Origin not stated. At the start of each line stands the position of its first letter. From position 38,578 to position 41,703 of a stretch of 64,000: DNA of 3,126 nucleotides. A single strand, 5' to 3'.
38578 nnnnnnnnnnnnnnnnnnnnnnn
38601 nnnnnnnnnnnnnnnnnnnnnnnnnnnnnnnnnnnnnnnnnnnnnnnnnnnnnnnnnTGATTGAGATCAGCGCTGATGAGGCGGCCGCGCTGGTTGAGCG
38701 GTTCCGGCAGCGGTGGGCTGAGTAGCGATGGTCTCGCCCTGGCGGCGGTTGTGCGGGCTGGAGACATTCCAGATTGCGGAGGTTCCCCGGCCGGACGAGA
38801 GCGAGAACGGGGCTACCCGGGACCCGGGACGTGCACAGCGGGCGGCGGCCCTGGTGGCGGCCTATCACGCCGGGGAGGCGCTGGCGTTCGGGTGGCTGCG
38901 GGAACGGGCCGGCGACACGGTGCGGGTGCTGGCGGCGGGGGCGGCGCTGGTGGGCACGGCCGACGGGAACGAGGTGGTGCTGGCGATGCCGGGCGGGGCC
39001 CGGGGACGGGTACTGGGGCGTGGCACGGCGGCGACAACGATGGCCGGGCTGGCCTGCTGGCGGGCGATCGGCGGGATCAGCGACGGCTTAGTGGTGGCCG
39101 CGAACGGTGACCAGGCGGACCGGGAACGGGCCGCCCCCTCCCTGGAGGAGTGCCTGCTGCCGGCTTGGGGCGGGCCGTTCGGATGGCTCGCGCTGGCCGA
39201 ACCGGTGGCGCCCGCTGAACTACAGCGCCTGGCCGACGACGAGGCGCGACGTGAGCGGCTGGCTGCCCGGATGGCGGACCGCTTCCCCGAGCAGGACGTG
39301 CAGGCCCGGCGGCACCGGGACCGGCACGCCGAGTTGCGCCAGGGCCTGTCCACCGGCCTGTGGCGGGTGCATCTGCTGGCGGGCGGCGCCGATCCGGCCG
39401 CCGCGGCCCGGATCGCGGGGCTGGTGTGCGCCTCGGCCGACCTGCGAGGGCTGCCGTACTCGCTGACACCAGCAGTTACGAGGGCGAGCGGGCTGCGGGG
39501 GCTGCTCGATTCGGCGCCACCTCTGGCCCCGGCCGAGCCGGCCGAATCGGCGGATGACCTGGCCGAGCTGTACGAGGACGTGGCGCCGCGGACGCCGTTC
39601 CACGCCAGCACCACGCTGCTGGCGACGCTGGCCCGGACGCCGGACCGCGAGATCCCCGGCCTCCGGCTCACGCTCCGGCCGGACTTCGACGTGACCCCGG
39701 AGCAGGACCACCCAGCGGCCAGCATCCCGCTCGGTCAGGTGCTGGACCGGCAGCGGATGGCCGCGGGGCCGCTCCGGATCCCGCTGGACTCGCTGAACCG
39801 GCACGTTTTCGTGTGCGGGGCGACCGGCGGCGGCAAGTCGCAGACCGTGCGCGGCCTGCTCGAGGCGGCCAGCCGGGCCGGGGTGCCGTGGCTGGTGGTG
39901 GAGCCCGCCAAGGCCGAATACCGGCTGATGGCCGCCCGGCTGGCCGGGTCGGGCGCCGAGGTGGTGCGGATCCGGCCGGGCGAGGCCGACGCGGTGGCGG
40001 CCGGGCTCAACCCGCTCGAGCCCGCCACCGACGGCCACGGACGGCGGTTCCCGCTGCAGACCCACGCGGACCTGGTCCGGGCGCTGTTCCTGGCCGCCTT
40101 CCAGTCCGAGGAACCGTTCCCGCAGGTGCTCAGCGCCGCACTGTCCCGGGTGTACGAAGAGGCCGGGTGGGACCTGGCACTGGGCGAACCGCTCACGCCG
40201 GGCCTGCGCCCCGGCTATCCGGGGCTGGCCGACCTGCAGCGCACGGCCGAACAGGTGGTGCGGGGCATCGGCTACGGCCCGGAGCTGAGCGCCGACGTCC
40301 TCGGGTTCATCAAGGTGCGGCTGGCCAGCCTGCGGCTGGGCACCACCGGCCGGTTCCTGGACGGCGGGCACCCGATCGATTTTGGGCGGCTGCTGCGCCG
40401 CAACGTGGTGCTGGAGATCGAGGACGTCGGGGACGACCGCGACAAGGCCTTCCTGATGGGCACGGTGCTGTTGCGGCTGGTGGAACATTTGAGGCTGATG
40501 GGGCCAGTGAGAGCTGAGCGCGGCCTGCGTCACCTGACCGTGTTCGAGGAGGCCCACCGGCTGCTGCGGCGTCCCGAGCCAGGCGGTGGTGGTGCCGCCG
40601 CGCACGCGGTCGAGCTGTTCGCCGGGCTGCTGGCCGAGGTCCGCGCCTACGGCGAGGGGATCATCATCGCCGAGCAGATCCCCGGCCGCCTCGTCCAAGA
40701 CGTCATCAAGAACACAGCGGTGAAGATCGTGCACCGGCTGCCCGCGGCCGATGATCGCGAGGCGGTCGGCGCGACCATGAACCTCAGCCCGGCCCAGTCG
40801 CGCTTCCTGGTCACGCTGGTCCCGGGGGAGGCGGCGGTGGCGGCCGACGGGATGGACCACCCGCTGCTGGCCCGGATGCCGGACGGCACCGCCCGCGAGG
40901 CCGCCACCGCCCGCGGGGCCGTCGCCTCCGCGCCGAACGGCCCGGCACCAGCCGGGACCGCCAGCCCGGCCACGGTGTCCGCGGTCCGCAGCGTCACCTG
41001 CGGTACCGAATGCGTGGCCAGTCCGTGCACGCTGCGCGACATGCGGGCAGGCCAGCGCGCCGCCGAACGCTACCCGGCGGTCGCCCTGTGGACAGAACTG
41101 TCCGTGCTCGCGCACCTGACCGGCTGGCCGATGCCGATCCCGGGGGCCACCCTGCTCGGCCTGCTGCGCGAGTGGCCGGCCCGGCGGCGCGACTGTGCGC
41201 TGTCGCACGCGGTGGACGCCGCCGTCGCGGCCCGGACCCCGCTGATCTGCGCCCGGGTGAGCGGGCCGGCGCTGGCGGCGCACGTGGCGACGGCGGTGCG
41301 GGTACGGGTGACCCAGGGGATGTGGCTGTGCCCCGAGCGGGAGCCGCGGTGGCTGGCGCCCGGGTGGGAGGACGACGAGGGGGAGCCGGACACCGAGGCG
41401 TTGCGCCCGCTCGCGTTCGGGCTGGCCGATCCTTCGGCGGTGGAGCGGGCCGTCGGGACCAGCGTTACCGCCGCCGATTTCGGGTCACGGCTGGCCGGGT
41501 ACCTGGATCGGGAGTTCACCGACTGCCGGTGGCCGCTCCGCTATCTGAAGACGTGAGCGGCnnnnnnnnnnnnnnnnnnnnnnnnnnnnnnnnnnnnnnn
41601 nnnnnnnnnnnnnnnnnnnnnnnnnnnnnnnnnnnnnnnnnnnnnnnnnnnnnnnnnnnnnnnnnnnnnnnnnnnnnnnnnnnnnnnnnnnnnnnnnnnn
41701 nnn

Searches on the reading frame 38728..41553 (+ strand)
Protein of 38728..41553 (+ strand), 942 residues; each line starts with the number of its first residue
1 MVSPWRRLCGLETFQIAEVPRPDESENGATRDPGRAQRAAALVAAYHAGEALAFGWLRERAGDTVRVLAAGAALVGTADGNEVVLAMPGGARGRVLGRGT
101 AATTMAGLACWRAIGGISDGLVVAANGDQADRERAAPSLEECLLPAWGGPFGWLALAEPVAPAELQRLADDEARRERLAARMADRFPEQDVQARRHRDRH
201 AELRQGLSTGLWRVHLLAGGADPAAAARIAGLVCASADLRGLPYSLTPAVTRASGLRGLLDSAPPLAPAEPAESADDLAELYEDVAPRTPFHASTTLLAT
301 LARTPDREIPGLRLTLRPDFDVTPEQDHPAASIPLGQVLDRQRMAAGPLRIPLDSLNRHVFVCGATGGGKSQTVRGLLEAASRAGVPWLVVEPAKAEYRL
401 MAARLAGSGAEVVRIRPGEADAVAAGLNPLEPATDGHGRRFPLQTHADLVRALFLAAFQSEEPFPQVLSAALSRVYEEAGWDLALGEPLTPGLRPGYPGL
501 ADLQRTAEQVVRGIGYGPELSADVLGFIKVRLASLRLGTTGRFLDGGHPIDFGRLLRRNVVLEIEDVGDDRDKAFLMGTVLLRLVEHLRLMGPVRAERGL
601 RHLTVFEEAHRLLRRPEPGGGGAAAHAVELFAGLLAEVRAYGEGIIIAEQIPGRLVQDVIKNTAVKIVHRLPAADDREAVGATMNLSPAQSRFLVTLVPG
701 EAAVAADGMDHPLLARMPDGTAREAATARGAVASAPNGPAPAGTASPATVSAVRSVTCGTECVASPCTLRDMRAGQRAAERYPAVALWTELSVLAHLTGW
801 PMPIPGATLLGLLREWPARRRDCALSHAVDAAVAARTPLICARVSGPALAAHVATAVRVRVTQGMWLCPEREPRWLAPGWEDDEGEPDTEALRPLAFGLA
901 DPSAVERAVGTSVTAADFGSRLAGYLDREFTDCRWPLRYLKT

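Call 5: search_protein_families(library=pfam, proteins=[window:38728-41553:+], max_evalue=1)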
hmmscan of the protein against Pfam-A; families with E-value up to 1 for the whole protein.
window:38728-41553:+ (942 aa): 8 families
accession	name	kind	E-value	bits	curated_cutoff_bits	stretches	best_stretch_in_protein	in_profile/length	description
PF05872.18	HerA_C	-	2.9e-07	30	22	1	344-391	8-55/502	Helicase HerA-like C-terminal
PF01935.23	DUF87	-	3.5e-06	27.7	23.2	1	334-422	2-84/220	Helicase HerA, central domain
PF01580.24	FtsK_SpoIIIE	-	0.0085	16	24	1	352-379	34-61/221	FtsK/SpoIIIE family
PF10412.15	TrwB_AAD_bind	-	0.012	15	20.5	1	346-384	4-42/387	Type IV secretion-system coupling protein DNA-binding domain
PF13191.12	AAA_16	-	0.063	14.2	32.6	1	358-398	25-63/167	AAA ATPase domain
PF13401.12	AAA_22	-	0.14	12.9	27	1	357-391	5-39/130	AAA domain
PF00158.32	Sigma54_activat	-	0.14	12.3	20.2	1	357-407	22-72/168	Sigma-54 interaction domain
PF19044.6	P-loop_TraG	-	0.51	9.3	25.8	0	357-392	29-64/413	TraG P-loop domain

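Call 6: search_protein_families(library=padloc, proteins=[window:38728-41553:+], max_evalue=1)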
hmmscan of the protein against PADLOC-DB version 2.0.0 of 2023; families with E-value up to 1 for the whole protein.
window:38728-41553:+ (942 aa): 14 families
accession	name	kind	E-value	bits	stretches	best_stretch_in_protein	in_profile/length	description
PDLC04140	mad8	-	1.2e-15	55.9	1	355-708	25-290/314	mads_8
PDLC04103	HerA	-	3.6e-12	43.4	2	607-718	447-557/579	-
PDLC04105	HerA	-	8.2e-12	42.5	2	356-416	165-221/576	-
PDLC04106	HerA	-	2.8e-10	37.4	1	576-697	490-604/667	-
PDLC04100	HerA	-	1.8e-08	31.6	2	574-689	416-526/580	-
PDLC01055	HerA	-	1.8e-07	28.4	2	336-377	135-177/532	Type III coevolved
PDLC02185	HerA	-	7.1e-07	26.3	2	574-705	422-549/585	-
PDLC04102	HerA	-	1e-06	25.4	2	576-715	482-617/654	-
PDLC04098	HerA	-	1.7e-06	24.9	2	595-681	521-609/686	-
PDLC04107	HerA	-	5.3e-05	20.4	1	357-415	169-227/306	-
PDLC04101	HerA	-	0.00053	16.8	1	357-409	168-216/400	-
PDLC02188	HerA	-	0.001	16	1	356-381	143-168/578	-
PDLC04099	HerA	-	0.0014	15.9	1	357-400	169-212/214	-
PDLC04097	HerA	-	0.0019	14.9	1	607-717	480-592/618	-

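Call 9: search_protein_families(library=ncbifam, proteins=[window:38728-41553:+], max_evalue=0.1)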
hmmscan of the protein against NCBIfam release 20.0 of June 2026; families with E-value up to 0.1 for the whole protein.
window:38728-41553:+ (942 aa): 9 families
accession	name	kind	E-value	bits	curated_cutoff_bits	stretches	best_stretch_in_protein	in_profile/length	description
NF053655.1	CedD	equivalog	4.2e-14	52.1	600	2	629-715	437-523/527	DNA-translocating ATPase CedD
NF042943.1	HerA_antiphage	equivalog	6.4e-07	28.3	800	1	575-690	411-521/566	anti-phage-associated helicase HerA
NF040819.1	helicase_HerA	equivalog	4.3e-06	25.5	970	1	604-717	406-514/561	DNA double-strand break repair helicase HerA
NF040937.1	HerA_Thermprot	equivalog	6.9e-06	24.7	800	2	602-709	351-453/487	DNA double-strand break repair helicase HerA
NF033849.1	ser_rich_anae_1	subfamily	3.2e-05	21.5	650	1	438-680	842-1099/1163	serine-rich protein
NF045971.1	conju_CD1110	equivalog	0.00052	18.4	325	1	357-474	415-525/752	VirB4-like conjugal transfer ATPase, CD1110 family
NF042944.1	HerA_antiphage_2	equivalog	0.0041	15.9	850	0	356-381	135-160/576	anti-phage-associated helicase HerA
TIGR03744.1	traC_PFL_4706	equivalog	0.052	11.4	520.6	1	355-416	472-533/892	conjugative transfer ATPase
NF051870.1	NAssimRespRegNtrX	equivalog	0.064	12.1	600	1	356-454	161-254/452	nitrogen assimilation response regulator NtrX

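Call 21: find_homologous_proteins(query=window:38728-41553:+)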
Query window:38728-41553:+ (942 aa): 1852 proteins with E <= 0.001 among 8000 candidates; the best 120 are listed.
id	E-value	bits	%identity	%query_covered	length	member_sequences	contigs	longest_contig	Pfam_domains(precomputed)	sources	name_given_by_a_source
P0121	0.0e+0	2078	100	100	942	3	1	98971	PF27615.1,PF01935.24,PF05872.19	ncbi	-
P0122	0.0e+0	1630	79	100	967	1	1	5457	PF27615.1,PF01935.24,PF05872.19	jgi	jgi:uncharacterized protein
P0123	0.0e+0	1630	81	100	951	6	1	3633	PF27615.1,PF01935.24,PF05872.19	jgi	jgi:DNA helicase HerA-like ATPase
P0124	0.0e+0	1617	80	100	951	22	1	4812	PF27615.1,PF01935.24,PF05872.19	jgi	jgi:DNA helicase HerA-like ATPase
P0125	0.0e+0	1586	77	100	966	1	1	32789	PF27615.1,PF01935.24,PF05872.19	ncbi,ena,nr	ncbi:MAG: ATP-binding protein [Actinobacteria bacterium]|nr:ATP-binding protein [Actinomycetota bact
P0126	0.0e+0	1585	78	100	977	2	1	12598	PF27615.1,PF01935.24,PF05872.19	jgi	jgi:uncharacterized protein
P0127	0.0e+0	1575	77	100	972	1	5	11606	PF27615.1,PF01935.24,PF05872.19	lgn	-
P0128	0.0e+0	1564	77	100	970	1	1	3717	PF27615.1,PF01935.24,PF05872.19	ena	-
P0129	0.0e+0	1557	76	100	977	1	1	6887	PF27615.1,PF01935.24,PF05872.19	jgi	jgi:uncharacterized protein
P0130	0.0e+0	1556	76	100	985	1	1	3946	PF27615.1,PF01935.24,PF05872.19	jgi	jgi:hypothetical protein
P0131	0.0e+0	1551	77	100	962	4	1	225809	PF27615.1,PF01935.24,PF05872.19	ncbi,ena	-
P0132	0.0e+0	1545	77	100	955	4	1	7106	PF27615.1,PF01935.24,PF05872.19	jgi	jgi:hypothetical protein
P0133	0.0e+0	1537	76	100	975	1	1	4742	PF27615.1,PF01935.24,PF05872.19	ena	-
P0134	0.0e+0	1519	75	100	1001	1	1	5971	PF27615.1,PF01935.24,PF05872.19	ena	-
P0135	0.0e+0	1512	75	100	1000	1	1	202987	PF27615.1,PF01935.24,PF05872.19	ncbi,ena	-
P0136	0.0e+0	1509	76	100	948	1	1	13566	PF27615.1,PF01935.24,PF05872.19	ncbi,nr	ncbi:MAG TPA: ATP-binding protein [Streptosporangiaceae bacterium]|nr:ATP-binding protein [Streptosp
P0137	0.0e+0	1501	75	100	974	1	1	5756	PF27615.1,PF01935.24,PF05872.19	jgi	jgi:uncharacterized protein DUF87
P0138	0.0e+0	1500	79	63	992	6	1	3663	PF27615.1,PF01935.24,PF05872.19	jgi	jgi:hypothetical protein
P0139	0.0e+0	1484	79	92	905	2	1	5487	PF27615.1,PF01935.24,PF05872.19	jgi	jgi:DNA helicase HerA-like ATPase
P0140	0.0e+0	1442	78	93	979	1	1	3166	PF27615.1,PF01935.24,PF05872.19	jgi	jgi:DNA helicase HerA-like ATPase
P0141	0.0e+0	1423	81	87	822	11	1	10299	PF27615.1,PF01935.24,PF05872.19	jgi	jgi:uncharacterized protein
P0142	0.0e+0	1395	66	100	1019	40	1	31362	PF27615.1,PF01935.24,PF05872.19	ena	-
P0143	0.0e+0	1394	68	100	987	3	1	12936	PF27615.1,PF01935.24,PF05872.19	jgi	-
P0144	0.0e+0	1389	70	100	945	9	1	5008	PF27615.1,PF01935.24,PF05872.19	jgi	jgi:hypothetical protein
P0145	0.0e+0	1386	71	100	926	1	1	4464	PF27615.1,PF01935.24,PF05872.19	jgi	-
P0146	0.0e+0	1358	69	100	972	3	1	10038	PF27615.1,PF01935.24,PF05872.19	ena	-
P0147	0.0e+0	1358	64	100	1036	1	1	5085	PF27615.1,PF05872.19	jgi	jgi:DNA helicase HerA-like ATPase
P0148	0.0e+0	1355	68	100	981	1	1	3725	PF27615.1,PF01935.24,PF05872.19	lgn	-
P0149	0.0e+0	1352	68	100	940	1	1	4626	PF27615.1,PF05872.19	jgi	jgi:uncharacterized protein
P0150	0.0e+0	1352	66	100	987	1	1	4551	PF27615.1,PF05872.19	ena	-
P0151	0.0e+0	1351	65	100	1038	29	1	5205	PF27615.1,PF01935.24,PF05872.19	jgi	jgi:DNA helicase HerA-like ATPase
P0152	0.0e+0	1349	66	100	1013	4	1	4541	PF27615.1,PF05872.19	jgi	jgi:DNA helicase HerA-like ATPase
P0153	0.0e+0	1345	68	100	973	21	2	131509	PF27615.1,PF01935.24,PF05872.19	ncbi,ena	-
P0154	0.0e+0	1343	67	100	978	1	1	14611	PF27615.1,PF01935.24,PF05872.19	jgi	jgi:uncharacterized protein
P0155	0.0e+0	1342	65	100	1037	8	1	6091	PF27615.1,PF01935.24,PF05872.19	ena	-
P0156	0.0e+0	1327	72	69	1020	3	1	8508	PF27615.1,PF01935.24,PF05872.19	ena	-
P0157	0.0e+0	1321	63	100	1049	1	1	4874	PF27615.1,PF01935.24,PF05872.19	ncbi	-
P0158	0.0e+0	1320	63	100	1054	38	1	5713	PF27615.1,PF01935.24,PF05872.19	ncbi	ncbi:MAG: ATP-binding protein [Streptosporangiaceae bacterium]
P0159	0.0e+0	1314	62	100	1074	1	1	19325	PF27615.1,PF05872.19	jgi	jgi:uncharacterized protein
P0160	0.0e+0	1307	62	100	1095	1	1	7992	PF27615.1,PF05872.19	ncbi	-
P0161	0.0e+0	1304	64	100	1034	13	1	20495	PF27615.1,PF01935.24,PF05872.19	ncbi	ncbi:MAG: helicase HerA-like domain-containing protein [Streptosporangiaceae bacterium]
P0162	0.0e+0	1279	64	97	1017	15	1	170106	PF27615.1,PF01935.24,PF05872.19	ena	-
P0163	0.0e+0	1268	59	100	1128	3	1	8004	PF27615.1,PF05872.19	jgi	-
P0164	0.0e+0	1204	60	99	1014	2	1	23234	PF27615.1,PF01935.24,PF05872.19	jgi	jgi:uncharacterized protein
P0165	0.0e+0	1204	61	100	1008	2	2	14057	PF27615.1,PF05872.19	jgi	jgi:hypothetical protein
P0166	0.0e+0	1185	69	87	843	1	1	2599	PF27615.1,PF01935.24,PF05872.19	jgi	jgi:DNA helicase HerA-like ATPase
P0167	0.0e+0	1182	61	99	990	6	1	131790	PF27615.1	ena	-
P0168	0.0e+0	1181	60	99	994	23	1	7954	PF27615.1,PF01935.24,PF05872.19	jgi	jgi:uncharacterized protein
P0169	0.0e+0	1178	60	100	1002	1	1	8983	PF27615.1,PF01935.24,PF05872.19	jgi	jgi:uncharacterized protein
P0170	0.0e+0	1176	59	100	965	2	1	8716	PF27615.1,PF01935.24,PF05872.19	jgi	jgi:DNA helicase HerA-like ATPase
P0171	0.0e+0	1175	59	100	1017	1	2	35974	PF27615.1,PF01935.24,PF05872.19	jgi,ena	-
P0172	0.0e+0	1175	60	100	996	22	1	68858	PF27615.1,PF01935.24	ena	-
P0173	0.0e+0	1175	61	99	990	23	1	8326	PF27615.1,PF01935.24,PF05872.19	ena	-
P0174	0.0e+0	1167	59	100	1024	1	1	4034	PF27615.1,PF01935.24,PF05872.19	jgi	jgi:uncharacterized protein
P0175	0.0e+0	1166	60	99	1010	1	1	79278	PF27615.1,PF01935.24,PF05872.19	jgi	jgi:hypothetical protein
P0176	0.0e+0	1166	58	99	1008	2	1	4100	PF27615.1,PF01935.24,PF05872.19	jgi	-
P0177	0.0e+0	1166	59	100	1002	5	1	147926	PF27615.1,PF01935.24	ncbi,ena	-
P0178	0.0e+0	1166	58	99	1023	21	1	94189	PF27615.1,PF01935.24,PF05872.19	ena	-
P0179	0.0e+0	1165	60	100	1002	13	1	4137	PF27615.1,PF01935.24,PF05872.19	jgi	-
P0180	0.0e+0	1164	60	99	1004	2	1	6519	PF27615.1,PF01935.24,PF05872.19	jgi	jgi:DNA helicase HerA-like ATPase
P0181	0.0e+0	1163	61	95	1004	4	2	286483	PF27615.1,PF01935.24,PF05872.19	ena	-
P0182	0.0e+0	1163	58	99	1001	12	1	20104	PF27615.1,PF01935.24,PF05872.19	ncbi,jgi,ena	-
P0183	0.0e+0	1163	59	100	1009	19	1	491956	PF27615.1,PF05872.19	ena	-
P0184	0.0e+0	1163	60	99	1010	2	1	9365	PF27615.1,PF01935.24,PF05872.19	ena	-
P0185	0.0e+0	1162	59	99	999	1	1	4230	PF27615.1,PF01935.24,PF05872.19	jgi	-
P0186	0.0e+0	1162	59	99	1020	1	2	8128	PF27615.1,PF01935.24,PF05872.19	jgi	jgi:DNA helicase HerA-like ATPase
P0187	0.0e+0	1162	59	100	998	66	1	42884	PF27615.1,PF01935.24,PF05872.19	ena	-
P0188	0.0e+0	1162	59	99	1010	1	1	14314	PF27615.1,PF01935.24,PF05872.19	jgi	jgi:DNA helicase HerA-like ATPase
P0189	0.0e+0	1162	58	100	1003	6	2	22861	PF27615.1,PF01935.24,PF05872.19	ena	-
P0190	0.0e+0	1161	58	100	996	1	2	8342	PF27615.1,PF01935.24,PF05872.19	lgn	-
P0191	0.0e+0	1161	60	99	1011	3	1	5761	PF27615.1,PF01935.24,PF05872.19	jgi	jgi:DNA helicase HerA-like ATPase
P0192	0.0e+0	1160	59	99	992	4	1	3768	PF27615.1,PF05872.19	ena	-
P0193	0.0e+0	1160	58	100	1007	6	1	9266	PF27615.1,PF01935.24,PF05872.19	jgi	-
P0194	0.0e+0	1160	59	99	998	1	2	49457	PF27615.1,PF01935.24,PF05872.19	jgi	jgi:uncharacterized protein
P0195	0.0e+0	1159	60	99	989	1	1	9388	PF27615.1,PF01935.24,PF05872.19,PF13191.13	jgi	-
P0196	0.0e+0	1159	59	99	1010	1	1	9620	PF27615.1,PF01935.24,PF05872.19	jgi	jgi:uncharacterized protein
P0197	0.0e+0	1159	59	99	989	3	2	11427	PF27615.1,PF01935.24,PF05872.19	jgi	-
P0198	0.0e+0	1158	59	99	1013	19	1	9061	PF27615.1,PF01935.24,PF05872.19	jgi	-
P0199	0.0e+0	1158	59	100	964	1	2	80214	PF27615.1,PF01935.24,PF05872.19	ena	-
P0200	0.0e+0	1158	58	99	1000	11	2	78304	PF27615.1,PF01935.24,PF05872.19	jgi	jgi:DNA helicase HerA-like ATPase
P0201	0.0e+0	1158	59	99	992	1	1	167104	PF27615.1,PF01935.24,PF05872.19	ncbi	-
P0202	0.0e+0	1158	60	100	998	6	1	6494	PF27615.1,PF01935.24,PF05872.19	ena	-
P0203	0.0e+0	1157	58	100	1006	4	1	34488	PF27615.1,PF01935.24,PF05872.19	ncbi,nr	ncbi:MAG TPA: helicase HerA-like domain-containing protein [Streptosporangiaceae bacterium]|nr:helic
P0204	0.0e+0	1157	58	99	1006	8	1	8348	PF27615.1,PF01935.24,PF05872.19,PF13191.13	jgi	jgi:uncharacterized protein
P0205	0.0e+0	1157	59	99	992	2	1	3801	PF27615.1,PF01935.24,PF05872.19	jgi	-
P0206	0.0e+0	1156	59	99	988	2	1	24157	PF27615.1,PF01935.24,PF05872.19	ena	-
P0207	0.0e+0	1156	59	100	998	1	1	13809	PF27615.1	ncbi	ncbi:MAG TPA: ATP-binding protein [Streptosporangiaceae bacterium]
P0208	0.0e+0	1155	60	99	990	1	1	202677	PF27615.1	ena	-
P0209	0.0e+0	1155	59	99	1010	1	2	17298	PF27615.1,PF01935.24,PF05872.19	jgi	jgi:DNA helicase HerA-like ATPase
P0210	0.0e+0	1155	59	99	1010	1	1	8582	PF27615.1,PF01935.24,PF05872.19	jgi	jgi:DNA helicase HerA-like ATPase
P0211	0.0e+0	1154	59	100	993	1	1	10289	PF27615.1,PF01935.24,PF05872.19,PF13191.13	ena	-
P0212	0.0e+0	1154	59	99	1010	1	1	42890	PF27615.1,PF01935.24,PF05872.19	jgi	jgi:uncharacterized protein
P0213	0.0e+0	1154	59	100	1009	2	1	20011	PF27615.1,PF01935.24,PF05872.19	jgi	jgi:uncharacterized protein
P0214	0.0e+0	1154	58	100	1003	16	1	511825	PF27615.1,PF01935.24,PF05872.19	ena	-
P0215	0.0e+0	1154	60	99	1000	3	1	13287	PF27615.1,PF01935.24,PF05872.19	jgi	-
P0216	0.0e+0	1154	58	99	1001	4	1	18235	PF27615.1,PF01935.24,PF05872.19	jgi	jgi:DNA helicase HerA-like ATPase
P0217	0.0e+0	1154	59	99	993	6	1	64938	PF27615.1,PF01935.24,PF05872.19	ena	-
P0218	0.0e+0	1154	58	99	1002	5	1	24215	PF27615.1,PF01935.24,PF05872.19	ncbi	-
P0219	0.0e+0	1153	59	100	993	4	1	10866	PF27615.1,PF01935.24,PF05872.19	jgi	-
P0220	0.0e+0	1153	58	99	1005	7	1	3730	PF27615.1,PF01935.24,PF05872.19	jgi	jgi:DNA helicase HerA-like ATPase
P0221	0.0e+0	1152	58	100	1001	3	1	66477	PF27615.1,PF01935.24,PF05872.19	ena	-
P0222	0.0e+0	1152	59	99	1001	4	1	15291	PF27615.1,PF01935.24,PF05872.19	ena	-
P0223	0.0e+0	1152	57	100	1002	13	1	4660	PF27615.1,PF01935.24,PF05872.19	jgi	-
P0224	0.0e+0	1152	58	100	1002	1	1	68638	PF27615.1,PF01935.24,PF05872.19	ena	-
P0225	0.0e+0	1152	58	100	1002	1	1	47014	PF27615.1,PF01935.24,PF05872.19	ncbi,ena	-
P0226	0.0e+0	1152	57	99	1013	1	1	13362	PF27615.1,PF01935.24,PF05872.19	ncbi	-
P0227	0.0e+0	1151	58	99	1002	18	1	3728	PF27615.1,PF01935.24,PF05872.19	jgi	jgi:uncharacterized protein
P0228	0.0e+0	1151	60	99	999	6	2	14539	PF27615.1,PF01935.24,PF05872.19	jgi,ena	-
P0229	0.0e+0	1151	60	99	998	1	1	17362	PF27615.1,PF01935.24,PF05872.19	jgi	jgi:uncharacterized protein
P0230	0.0e+0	1151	58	99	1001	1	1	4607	PF27615.1,PF01935.24,PF05872.19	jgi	jgi:DNA helicase HerA-like ATPase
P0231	0.0e+0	1150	58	99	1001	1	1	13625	PF27615.1,PF01935.24,PF05872.19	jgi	jgi:uncharacterized protein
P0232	0.0e+0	1150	58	99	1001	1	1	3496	PF27615.1,PF01935.24,PF05872.19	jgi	jgi:uncharacterized protein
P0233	0.0e+0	1150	59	100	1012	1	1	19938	PF27615.1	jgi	jgi:uncharacterized protein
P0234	0.0e+0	1150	60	99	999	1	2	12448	PF27615.1,PF01935.24,PF05872.19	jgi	jgi:DNA helicase HerA-like ATPase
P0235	0.0e+0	1150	59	99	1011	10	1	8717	PF27615.1,PF01935.24,PF05872.19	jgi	jgi:uncharacterized protein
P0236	0.0e+0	1150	58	100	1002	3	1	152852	PF27615.1,PF01935.24,PF05872.19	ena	-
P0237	0.0e+0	1150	58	99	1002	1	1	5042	PF27615.1,PF01935.24,PF05872.19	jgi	jgi:uncharacterized protein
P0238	0.0e+0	1150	58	99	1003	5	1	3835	PF27615.1,PF01935.24,PF05872.19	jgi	jgi:DNA helicase HerA-like ATPase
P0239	0.0e+0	1150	59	99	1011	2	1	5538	PF27615.1,PF01935.24,PF05872.19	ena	-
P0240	0.0e+0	1149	59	99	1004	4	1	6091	PF27615.1,PF01935.24,PF05872.19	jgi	-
